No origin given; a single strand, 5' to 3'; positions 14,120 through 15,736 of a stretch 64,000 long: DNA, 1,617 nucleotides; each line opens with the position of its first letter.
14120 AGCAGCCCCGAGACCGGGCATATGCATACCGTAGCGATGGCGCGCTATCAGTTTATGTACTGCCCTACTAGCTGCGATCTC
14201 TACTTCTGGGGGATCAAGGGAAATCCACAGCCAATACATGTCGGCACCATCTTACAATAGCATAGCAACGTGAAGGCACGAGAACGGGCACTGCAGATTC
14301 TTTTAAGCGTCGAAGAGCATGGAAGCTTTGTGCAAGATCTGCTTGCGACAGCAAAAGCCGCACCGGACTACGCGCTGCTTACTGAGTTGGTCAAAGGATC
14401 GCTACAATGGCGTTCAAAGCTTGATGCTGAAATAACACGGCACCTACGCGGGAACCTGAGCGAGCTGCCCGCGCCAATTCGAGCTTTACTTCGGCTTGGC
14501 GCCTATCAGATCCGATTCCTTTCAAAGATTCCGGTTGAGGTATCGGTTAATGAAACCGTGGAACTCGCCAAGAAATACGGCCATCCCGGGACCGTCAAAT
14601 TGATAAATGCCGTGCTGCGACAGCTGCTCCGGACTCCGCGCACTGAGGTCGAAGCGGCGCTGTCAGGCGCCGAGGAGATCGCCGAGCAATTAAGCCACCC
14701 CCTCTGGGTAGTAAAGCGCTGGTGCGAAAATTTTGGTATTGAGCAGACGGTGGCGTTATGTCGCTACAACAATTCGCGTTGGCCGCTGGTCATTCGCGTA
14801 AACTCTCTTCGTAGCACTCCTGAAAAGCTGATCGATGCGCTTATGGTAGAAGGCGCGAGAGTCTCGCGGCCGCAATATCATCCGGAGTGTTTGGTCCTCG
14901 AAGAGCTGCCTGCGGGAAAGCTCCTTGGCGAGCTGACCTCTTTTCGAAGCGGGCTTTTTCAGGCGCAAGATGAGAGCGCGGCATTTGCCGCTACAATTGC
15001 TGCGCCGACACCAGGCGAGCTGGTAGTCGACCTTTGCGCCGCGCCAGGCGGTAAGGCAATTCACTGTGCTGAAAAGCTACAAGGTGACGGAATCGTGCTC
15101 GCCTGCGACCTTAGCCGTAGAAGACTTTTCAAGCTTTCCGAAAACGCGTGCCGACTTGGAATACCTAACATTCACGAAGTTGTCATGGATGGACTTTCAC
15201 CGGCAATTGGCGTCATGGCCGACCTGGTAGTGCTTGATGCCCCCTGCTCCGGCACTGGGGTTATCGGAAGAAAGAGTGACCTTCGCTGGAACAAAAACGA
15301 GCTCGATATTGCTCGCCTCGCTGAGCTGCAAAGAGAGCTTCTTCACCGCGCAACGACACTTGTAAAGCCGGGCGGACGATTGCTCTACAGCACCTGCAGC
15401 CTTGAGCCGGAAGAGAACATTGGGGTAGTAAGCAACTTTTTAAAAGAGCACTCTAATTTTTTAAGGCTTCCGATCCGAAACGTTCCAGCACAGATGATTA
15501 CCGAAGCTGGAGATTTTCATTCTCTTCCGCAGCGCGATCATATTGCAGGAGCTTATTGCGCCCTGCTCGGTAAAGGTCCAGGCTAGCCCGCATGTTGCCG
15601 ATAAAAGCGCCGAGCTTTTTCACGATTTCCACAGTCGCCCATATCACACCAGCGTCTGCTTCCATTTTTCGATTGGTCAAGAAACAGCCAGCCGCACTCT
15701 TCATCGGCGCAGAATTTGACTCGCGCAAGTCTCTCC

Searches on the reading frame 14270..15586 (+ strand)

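Call 21: search_protein_families(library=pfam, proteins=[window:14270-15586:+], max_evalue=0.00001)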
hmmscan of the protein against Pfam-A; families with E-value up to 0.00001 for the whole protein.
window:14270-15586:+ (438 aa): 3 families
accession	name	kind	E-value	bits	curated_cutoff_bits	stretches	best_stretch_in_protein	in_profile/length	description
PF01189.24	Methyltr_RsmB-F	-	1.4e-48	165.6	27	1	242-433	2-198/199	16S rRNA methyltransferase RsmB/F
PF01029.23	NusB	-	4.6e-30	105.1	23.1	1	1-121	1-133/133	NusB family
PF22458.1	RsmF-B_ferredox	-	3.3e-15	56.4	27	1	143-212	1-69/74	Methyltr_RsmF/B-like, ferredoxin-like domain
